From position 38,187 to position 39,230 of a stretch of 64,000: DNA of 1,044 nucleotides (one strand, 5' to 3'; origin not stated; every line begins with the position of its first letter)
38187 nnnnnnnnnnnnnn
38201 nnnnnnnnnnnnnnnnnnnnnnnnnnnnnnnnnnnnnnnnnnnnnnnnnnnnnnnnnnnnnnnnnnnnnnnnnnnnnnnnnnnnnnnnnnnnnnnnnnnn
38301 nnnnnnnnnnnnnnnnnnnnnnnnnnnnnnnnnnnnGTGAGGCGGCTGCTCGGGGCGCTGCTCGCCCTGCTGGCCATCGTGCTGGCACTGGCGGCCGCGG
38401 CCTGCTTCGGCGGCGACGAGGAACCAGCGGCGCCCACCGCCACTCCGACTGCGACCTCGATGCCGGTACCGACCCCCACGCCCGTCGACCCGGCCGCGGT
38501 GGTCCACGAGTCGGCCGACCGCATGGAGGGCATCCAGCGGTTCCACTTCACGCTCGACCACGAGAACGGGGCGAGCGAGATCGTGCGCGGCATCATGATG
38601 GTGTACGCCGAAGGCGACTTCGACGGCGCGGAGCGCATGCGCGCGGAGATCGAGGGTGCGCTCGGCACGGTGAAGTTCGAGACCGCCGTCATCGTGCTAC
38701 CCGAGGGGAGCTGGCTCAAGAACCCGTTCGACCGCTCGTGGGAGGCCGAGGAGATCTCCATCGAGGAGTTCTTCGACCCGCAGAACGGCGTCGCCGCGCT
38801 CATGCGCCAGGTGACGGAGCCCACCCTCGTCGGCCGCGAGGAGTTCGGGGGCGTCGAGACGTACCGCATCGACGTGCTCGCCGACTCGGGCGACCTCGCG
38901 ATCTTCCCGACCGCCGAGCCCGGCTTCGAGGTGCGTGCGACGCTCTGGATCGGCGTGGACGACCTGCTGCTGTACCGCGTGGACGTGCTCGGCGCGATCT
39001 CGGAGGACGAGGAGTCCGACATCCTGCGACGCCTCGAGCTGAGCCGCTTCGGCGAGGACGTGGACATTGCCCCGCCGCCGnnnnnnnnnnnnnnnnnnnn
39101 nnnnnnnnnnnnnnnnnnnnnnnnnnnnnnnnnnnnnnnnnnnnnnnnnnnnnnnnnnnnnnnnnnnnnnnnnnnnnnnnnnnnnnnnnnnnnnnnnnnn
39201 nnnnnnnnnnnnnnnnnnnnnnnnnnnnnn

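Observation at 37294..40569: selD is translationally coupled to an LprG/LppX-like lipoprotein and an MFS pump, an lprG-p55-like pair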

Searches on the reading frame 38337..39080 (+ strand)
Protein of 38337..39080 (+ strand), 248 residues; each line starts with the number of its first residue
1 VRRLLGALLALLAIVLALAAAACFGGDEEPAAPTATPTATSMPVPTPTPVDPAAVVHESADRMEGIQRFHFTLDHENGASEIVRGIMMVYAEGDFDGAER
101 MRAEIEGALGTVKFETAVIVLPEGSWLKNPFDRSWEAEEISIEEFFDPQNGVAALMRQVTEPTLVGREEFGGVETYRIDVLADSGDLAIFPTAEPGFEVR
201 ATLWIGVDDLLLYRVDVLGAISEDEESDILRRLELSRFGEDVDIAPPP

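Call 4: search_protein_families(library=pfam, proteins=[window:38337-39080:+], max_evalue=0.01)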
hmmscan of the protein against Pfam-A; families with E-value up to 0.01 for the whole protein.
window:38337-39080:+ (248 aa): 1 family
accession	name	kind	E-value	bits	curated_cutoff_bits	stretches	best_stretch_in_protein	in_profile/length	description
PF07161.20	LppX_LprAFG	-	3.2e-13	50.4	24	1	51-244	1-192/192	LppX_LprAFG lipoprotein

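Call 6: search_protein_families(library=ncbifam, proteins=[window:38337-39080:+], max_evalue=0.001)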
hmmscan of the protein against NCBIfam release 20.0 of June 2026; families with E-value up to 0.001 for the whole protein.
window:38337-39080:+ (248 aa): 1 family
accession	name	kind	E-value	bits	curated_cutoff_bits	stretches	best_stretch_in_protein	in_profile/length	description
NF053532.1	lipo_SCO4651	subfamily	6.7e-05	22.7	65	0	6-101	4-84/277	SCO4651 family lipoprotein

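Call 8: find_homologous_proteins(query=window:38337-39080:+, max_evalue=0.001)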
Query window:38337-39080:+ (248 aa): 26 proteins with E <= 0.001 among 8000 candidates.
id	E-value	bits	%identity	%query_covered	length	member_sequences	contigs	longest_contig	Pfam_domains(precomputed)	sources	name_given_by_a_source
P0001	1.5e-157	541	100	100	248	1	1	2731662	PF07161.20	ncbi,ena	-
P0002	2.1e-141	488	90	100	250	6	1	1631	PF07161.20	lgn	-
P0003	2.0e-139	481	84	100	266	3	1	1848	PF07161.20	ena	-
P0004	3.1e-137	474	86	100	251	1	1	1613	PF07161.20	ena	-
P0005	7.1e-136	470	86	100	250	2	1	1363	PF07161.20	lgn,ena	-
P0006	3.2e-133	461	81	100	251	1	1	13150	PF07161.20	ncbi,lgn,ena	-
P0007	5.7e-133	460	88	79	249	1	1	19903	PF07161.20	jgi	jgi:hypothetical protein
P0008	1.3e-122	426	80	94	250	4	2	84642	PF07161.20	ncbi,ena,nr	ncbi:MAG: LppX_LprAFG lipoprotein [Chloroflexi bacterium]|nr:LppX_LprAFG lipoprotein [Chloroflexota 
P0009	4.2e-120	418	85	80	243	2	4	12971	PF07161.20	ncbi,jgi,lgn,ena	-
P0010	3.9e-119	415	83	80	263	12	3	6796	PF07161.20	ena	-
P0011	1.2e-118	413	77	92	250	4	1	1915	PF07161.20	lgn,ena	-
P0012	1.2e-116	407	76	92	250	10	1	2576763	PF07161.20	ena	-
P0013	3.0e-113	396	73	95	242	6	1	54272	PF07161.20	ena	-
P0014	1.5e-111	390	80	80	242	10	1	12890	PF07161.20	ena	-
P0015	2.6e-110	386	73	92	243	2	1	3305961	PF07161.20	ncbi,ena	-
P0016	7.0e-97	342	74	86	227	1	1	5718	PF07161.20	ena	-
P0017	1.6e-92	328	68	91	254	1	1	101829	PF07161.20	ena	-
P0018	7.6e-92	326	65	91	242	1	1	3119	PF07161.20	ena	-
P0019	1.3e-87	312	63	78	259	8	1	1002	PF07161.20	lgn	-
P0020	7.1e-87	309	67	92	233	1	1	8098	PF07161.20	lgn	-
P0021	3.2e-67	245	58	81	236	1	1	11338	PF07161.20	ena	-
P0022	1.7e-62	230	54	82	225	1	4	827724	PF07161.20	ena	-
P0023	1.9e-52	197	46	81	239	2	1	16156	PF07161.20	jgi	-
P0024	7.4e-51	191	43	85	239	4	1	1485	PF07161.20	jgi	-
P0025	1.8e-40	157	43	73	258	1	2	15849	PF07161.20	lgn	-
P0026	6.9e-25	106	31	79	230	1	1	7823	PF07161.20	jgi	jgi:lipoprotein LprG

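Call 9: find_encoding_contigs(protein=P0001, flank=10000, max_places=3)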
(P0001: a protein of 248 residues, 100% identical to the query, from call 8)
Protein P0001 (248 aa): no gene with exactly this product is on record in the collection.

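Call 10: find_encoding_contigs(protein=P0012, flank=10000, max_places=3)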
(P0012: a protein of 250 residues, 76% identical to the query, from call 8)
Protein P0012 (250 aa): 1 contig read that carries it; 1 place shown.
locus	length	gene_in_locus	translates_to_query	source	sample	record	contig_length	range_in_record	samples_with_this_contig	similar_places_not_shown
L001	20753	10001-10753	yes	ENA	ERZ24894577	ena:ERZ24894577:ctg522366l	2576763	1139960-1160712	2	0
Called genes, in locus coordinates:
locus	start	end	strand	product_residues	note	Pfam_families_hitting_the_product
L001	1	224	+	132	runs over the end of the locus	PF00903:Glyoxalase, PF18029:Glyoxalase_6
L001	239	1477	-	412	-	PF00764:Arginosuc_synth, PF20979:Arginosuc_syn_C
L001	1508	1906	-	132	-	PF00903:Glyoxalase, PF12681:Glyoxalase_2, PF13669:Glyoxalase_4 (faint), PF18029:Glyoxalase_6, PF22677:Ble-like_N (weak)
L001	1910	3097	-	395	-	PF00202:Aminotran_3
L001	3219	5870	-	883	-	PF03699:UPF0182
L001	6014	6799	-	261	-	PF00696:AA_kinase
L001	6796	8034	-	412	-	PF01960:ArgJ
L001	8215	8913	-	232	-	PF00730:HhH-GPD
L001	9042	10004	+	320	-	PF00586:AIRS, PF02769:AIRS_C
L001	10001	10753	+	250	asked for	PF07161:LppX_LprAFG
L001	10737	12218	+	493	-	PF07690:MFS_1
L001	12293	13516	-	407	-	PF02771:Acyl-CoA_dh_N, PF02770:Acyl-CoA_dh_M, PF00441:Acyl-CoA_dh_1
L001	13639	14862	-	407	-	PF02771:Acyl-CoA_dh_N, PF02770:Acyl-CoA_dh_M, PF00441:Acyl-CoA_dh_1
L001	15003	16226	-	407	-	PF02771:Acyl-CoA_dh_N, PF02770:Acyl-CoA_dh_M, PF00441:Acyl-CoA_dh_1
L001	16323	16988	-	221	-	PF12697:Abhydrolase_6 (faint), PF12146:Hydrolase_4 (weak)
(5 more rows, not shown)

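Call 11: find_encoding_contigs(protein=P0015, flank=10000, max_places=3)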
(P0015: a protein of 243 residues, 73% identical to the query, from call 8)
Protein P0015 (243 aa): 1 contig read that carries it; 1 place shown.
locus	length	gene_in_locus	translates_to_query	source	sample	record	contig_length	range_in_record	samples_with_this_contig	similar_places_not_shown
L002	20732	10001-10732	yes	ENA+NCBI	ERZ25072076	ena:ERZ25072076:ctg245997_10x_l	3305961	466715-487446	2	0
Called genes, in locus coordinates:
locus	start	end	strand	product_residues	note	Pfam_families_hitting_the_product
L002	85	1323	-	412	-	PF00764:Arginosuc_synth, PF20979:Arginosuc_syn_C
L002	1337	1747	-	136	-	PF00903:Glyoxalase, PF12681:Glyoxalase_2, PF13669:Glyoxalase_4 (faint), PF18029:Glyoxalase_6, PF22677:Ble-like_N (weak)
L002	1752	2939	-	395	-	PF00202:Aminotran_3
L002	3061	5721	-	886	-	PF03699:UPF0182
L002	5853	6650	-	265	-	PF00696:AA_kinase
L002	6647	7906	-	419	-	PF01960:ArgJ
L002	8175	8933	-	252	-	PF00730:HhH-GPD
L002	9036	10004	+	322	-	PF00586:AIRS, PF02769:AIRS_C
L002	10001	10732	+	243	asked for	PF07161:LppX_LprAFG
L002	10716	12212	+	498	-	PF07690:MFS_1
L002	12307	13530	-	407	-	PF02771:Acyl-CoA_dh_N, PF02770:Acyl-CoA_dh_M, PF00441:Acyl-CoA_dh_1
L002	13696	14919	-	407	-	PF02771:Acyl-CoA_dh_N, PF02770:Acyl-CoA_dh_M, PF00441:Acyl-CoA_dh_1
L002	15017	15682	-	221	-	PF12697:Abhydrolase_6 (faint), PF12146:Hydrolase_4 (weak)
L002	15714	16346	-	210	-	PF17784:Sulfotransfer_4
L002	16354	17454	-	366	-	PF03060:NMO, PF00478:IMPDH (weak), PF01070:FMN_dh (faint)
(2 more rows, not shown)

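Call 12: find_encoding_contigs(protein=P0022, flank=10000, max_places=3)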
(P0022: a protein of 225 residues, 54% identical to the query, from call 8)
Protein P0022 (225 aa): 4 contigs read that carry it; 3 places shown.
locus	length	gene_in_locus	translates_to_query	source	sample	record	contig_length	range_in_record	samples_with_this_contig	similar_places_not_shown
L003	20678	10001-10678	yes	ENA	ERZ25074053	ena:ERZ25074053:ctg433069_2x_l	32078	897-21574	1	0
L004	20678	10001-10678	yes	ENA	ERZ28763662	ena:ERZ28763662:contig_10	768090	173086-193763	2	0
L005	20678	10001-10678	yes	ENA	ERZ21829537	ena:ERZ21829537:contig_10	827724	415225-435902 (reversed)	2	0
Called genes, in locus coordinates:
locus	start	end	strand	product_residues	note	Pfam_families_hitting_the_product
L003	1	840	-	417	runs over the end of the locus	PF00764:Arginosuc_synth, PF20979:Arginosuc_syn_C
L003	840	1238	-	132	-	PF00903:Glyoxalase, PF12681:Glyoxalase_2, PF18029:Glyoxalase_6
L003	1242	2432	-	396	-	PF00202:Aminotran_3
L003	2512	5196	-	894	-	PF03699:UPF0182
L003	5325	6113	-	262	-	PF00696:AA_kinase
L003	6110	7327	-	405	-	PF01960:ArgJ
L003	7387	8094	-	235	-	PF00730:HhH-GPD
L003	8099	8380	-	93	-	PF13744:HTH_37 (weak), PF12844:HTH_19 (weak), PF13560:HTH_31, PF01381:HTH_3, PF13443:HTH_26 (weak)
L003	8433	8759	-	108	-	PF05973:Gp49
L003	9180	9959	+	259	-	PF00586:AIRS, PF02769:AIRS_C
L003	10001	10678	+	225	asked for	PF07161:LppX_LprAFG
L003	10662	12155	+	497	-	PF07690:MFS_1, PF00083:Sugar_tr (weak)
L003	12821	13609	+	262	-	-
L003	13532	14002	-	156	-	PF00462:Glutaredoxin (weak)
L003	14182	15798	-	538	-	PF00118:Cpn60_TCP1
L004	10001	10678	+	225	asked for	PF07161:LppX_LprAFG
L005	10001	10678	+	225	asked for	PF07161:LppX_LprAFG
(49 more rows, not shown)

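Call 13: find_encoding_contigs(protein=P0023, flank=10000, max_places=3)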
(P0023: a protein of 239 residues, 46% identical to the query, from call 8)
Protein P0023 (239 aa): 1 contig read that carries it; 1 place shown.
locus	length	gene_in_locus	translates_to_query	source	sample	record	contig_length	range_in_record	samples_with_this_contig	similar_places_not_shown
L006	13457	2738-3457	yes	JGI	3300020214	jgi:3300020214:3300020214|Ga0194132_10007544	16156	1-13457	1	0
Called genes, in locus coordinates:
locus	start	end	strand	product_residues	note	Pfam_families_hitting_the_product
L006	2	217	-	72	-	?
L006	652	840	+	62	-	-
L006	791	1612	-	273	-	PF00730:HhH-GPD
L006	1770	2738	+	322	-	PF00586:AIRS, PF02769:AIRS_C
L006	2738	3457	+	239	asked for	PF07161:LppX_LprAFG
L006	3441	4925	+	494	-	PF07690:MFS_1, PF00083:Sugar_tr (weak)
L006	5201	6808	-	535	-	PF00118:Cpn60_TCP1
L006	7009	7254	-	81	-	-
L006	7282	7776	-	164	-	-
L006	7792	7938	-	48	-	-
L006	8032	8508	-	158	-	PF08668:HDOD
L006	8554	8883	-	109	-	PF08668:HDOD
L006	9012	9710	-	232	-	PF01058:Oxidored_q6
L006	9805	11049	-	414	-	PF00266:Aminotran_5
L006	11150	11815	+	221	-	PF01022:HTH_5 (weak), PF08220:HTH_DeoR (weak), PF09339:HTH_IclR (faint), PF12840:HTH_20 (weak), PF13412:HTH_24 (weak)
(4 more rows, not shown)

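Call 14: find_encoding_contigs(protein=P0025, flank=10000, max_places=3)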
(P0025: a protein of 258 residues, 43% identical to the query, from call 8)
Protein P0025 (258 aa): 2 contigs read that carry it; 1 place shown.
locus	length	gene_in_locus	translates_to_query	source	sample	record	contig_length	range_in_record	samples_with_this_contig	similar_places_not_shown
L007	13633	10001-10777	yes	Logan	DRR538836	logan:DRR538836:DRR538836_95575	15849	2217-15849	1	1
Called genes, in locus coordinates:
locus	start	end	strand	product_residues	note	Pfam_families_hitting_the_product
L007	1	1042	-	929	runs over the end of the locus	PF14827:dCache_3, PF13188:PAS_8 (faint), PF00672:HAMP, PF08448:PAS_4 (weak), PF00512:HisKA, PF02518:HATPase_c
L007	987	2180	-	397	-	PF00202:Aminotran_3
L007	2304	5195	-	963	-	PF03699:UPF0182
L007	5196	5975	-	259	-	PF00696:AA_kinase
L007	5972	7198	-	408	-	PF01960:ArgJ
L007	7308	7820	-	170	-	PF00132:Hexapep (faint)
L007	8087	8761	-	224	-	PF00730:HhH-GPD, PF00633:HHH (faint)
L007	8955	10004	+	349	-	PF00586:AIRS, PF02769:AIRS_C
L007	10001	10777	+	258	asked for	PF07161:LppX_LprAFG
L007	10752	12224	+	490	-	PF07690:MFS_1, PF00083:Sugar_tr (faint)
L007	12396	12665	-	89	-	-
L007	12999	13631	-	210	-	?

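Call 15: find_encoding_contigs(protein=P0017, flank=10000, max_places=3)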
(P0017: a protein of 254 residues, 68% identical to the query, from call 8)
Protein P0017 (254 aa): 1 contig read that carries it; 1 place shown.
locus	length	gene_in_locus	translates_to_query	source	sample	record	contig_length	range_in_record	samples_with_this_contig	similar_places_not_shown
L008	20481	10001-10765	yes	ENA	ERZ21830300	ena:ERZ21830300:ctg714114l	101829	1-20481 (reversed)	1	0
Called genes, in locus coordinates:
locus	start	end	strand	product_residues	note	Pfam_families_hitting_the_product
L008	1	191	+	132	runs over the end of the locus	PF00903:Glyoxalase, PF18029:Glyoxalase_6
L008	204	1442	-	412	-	PF00764:Arginosuc_synth, PF20979:Arginosuc_syn_C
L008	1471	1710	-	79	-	PF00903:Glyoxalase, PF12681:Glyoxalase_2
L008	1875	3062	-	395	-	PF00202:Aminotran_3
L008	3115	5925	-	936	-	PF03699:UPF0182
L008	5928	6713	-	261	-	PF00696:AA_kinase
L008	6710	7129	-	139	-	PF01960:ArgJ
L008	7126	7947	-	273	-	PF01960:ArgJ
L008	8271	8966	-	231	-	PF00730:HhH-GPD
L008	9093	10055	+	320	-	PF00586:AIRS, PF02769:AIRS_C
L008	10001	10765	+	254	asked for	PF07161:LppX_LprAFG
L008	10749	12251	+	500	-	PF07690:MFS_1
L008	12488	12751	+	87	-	PF05866:RusA (weak)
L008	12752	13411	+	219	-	PF18743:AHJR-like, PF05168:HEPN (faint)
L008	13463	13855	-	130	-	-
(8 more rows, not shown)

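Call 21: find_related_loci(query=A2, collection=genome_contigs, flank=8000)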
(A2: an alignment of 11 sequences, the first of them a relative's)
Query A2 (248 aa) in genome_contigs; peptide patterns used: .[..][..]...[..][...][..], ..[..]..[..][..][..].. (x = any residue, [..] = any of these).
85 stretches matched a pattern; 13 encode a relative of the query (tblastn E <= 1e-3); 13 distinct loci.
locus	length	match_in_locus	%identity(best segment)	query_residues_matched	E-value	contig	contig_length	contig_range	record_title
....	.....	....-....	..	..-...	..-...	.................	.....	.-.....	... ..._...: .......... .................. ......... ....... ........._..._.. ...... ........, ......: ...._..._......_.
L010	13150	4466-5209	83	1-245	4e-118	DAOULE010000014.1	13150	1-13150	MAG TPA_asm: Dehalococcoidia bacterium isolate S8_381 136109, whole genome shotgun sequence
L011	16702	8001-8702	80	17-248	2e-112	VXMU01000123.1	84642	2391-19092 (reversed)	MAG: Chloroflexi bacterium isolate SB0661_bin_44 NODE_355_length_84642_cov_44.777637, whole genome shotgun sequence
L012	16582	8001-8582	84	51-244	2e-107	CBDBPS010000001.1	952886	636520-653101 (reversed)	MAG: Dehalococcoidia bacterium isolate 2e9189d5-434a-42a8-84cf-86486d02cf1d genome assembly, contig: contig_1, whole gen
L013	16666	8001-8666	73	22-248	2e-103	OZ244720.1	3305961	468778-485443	MAG: Dehalococcoidia bacterium isolate 9e3a45bd-a01b-43fc-9133-5d91322e70de genome assembly, chromosome: 1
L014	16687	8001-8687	78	22-248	6e-101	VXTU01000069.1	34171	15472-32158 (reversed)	MAG: Chloroflexi bacterium isolate SB0666_bin_12 NODE_486_length_34171_cov_9.455798, whole genome shotgun sequence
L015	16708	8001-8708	51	3-247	1e-73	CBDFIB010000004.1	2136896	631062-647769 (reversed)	MAG: Dehalococcoidia bacterium isolate 7cd25a05-99ee-4af3-888e-ade58bc44bba genome assembly, contig: contig_4, whole gen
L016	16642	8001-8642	52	23-247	5e-70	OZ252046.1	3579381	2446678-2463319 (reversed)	MAG: Dehalococcoidia bacterium isolate ad336184-ad58-47b0-9b5a-c7672a60f3bb genome assembly, chromosome: 1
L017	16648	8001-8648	51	22-247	4e-70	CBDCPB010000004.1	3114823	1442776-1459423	MAG: Dehalococcoidia bacterium isolate 8ea35d84-8be8-4b26-9b51-5b82e401d502 genome assembly, contig: contig_4, whole gen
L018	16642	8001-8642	52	23-247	8e-70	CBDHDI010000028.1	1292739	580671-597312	MAG: Dehalococcoidia bacterium isolate d0c5affc-a78a-4576-9923-169fe3940cd0 genome assembly, contig: contig_28, whole ge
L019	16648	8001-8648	51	23-247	4e-69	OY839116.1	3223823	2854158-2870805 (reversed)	MAG: Dehalococcoidia bacterium isolate 44b3abb6-b6b9-4f11-be96-93ee54cc77f6 genome assembly, chromosome: 1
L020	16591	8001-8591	53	51-247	9e-66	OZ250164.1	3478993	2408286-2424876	MAG: Dehalococcoidia bacterium isolate 0168574f-4b79-4a4d-bdbd-32c97b7f51b1 genome assembly, chromosome: 1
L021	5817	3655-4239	51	50-244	9e-65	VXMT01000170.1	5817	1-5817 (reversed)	MAG: Chloroflexi bacterium isolate SB0661_bin_43 NODE_7172_length_5817_cov_15.857688, whole genome shotgun sequence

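Call 24: predict_structure(alignment_id=A1)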
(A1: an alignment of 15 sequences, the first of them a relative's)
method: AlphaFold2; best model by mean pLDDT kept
length: 248 residues; sequences in the alignment: 15
mean_pLDDT: 84.5   pTM: 0.75
mean pLDDT of the five models: 84.5, 84.3, 84.0, 84.0, 83.6
residues with pLDDT >= 90: 141; 70-90: 64; 50-70: 29; < 50: 14
segments of 3 or more residues with pLDDT < 50: 23-36
pLDDT, mean of each block of 10 residues (from residue 1): 56 58 43 48 76 97 93 90 81 94 91 91 94 92 79 90 97 98 86 89 98 96 90 96 94
secondary structure, 60 per line:
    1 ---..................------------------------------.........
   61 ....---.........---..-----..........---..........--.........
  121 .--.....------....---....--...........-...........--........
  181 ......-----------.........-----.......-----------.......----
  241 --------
elements in order: H4-21 H52-64 E68-76 E87-96 E100-109 E112-121 E124-128 E135-138 H142-145 H148-158 E160-170 E173-183 E198-206 E212-218 E230-236

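Call 25: find_encoding_contigs(protein=P0026, flank=10000, max_places=3)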
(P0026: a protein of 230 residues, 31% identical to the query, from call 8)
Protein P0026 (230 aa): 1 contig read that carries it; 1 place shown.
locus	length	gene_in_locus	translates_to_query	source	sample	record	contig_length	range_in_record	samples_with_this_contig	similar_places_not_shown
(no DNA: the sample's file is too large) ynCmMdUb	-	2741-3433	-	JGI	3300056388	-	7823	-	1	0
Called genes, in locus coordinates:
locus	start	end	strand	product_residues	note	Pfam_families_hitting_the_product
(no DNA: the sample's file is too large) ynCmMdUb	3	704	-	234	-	?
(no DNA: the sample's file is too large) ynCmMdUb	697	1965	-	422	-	PF13393:tRNA-synt_His, PF00587:tRNA-synt_2b, PF13393:tRNA-synt_His, PF03129:HGTP_anticodon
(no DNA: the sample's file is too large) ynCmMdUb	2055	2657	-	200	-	-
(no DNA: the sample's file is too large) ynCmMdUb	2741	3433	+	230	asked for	PF07161:LppX_LprAFG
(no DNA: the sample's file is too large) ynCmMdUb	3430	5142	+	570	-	PF07690:MFS_1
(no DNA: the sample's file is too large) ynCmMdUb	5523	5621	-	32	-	-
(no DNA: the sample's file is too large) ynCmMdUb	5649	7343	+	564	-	PF01936:NYN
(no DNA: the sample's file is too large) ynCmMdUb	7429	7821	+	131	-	?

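Call 29: search_solved_structures(query=A1, max_evalue=0.01)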
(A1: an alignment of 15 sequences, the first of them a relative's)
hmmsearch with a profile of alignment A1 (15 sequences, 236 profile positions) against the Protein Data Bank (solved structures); distinct sequences matched with E-value up to 0.01: 4.
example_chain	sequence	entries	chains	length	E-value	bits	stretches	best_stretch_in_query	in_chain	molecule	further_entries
3mh9_C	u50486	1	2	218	1.4e-07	34.4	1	39-236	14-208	Lipoprotein lprG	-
3mh8_A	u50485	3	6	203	1.7e-07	34.1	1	39-231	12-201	Lipoprotein lprG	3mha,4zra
4qa8_A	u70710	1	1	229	1.1e-06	31.5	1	133-235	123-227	Putative lipoprotein LprF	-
2byo_A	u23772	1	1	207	2e-06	30.6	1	126-197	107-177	LIPOPROTEIN LPPX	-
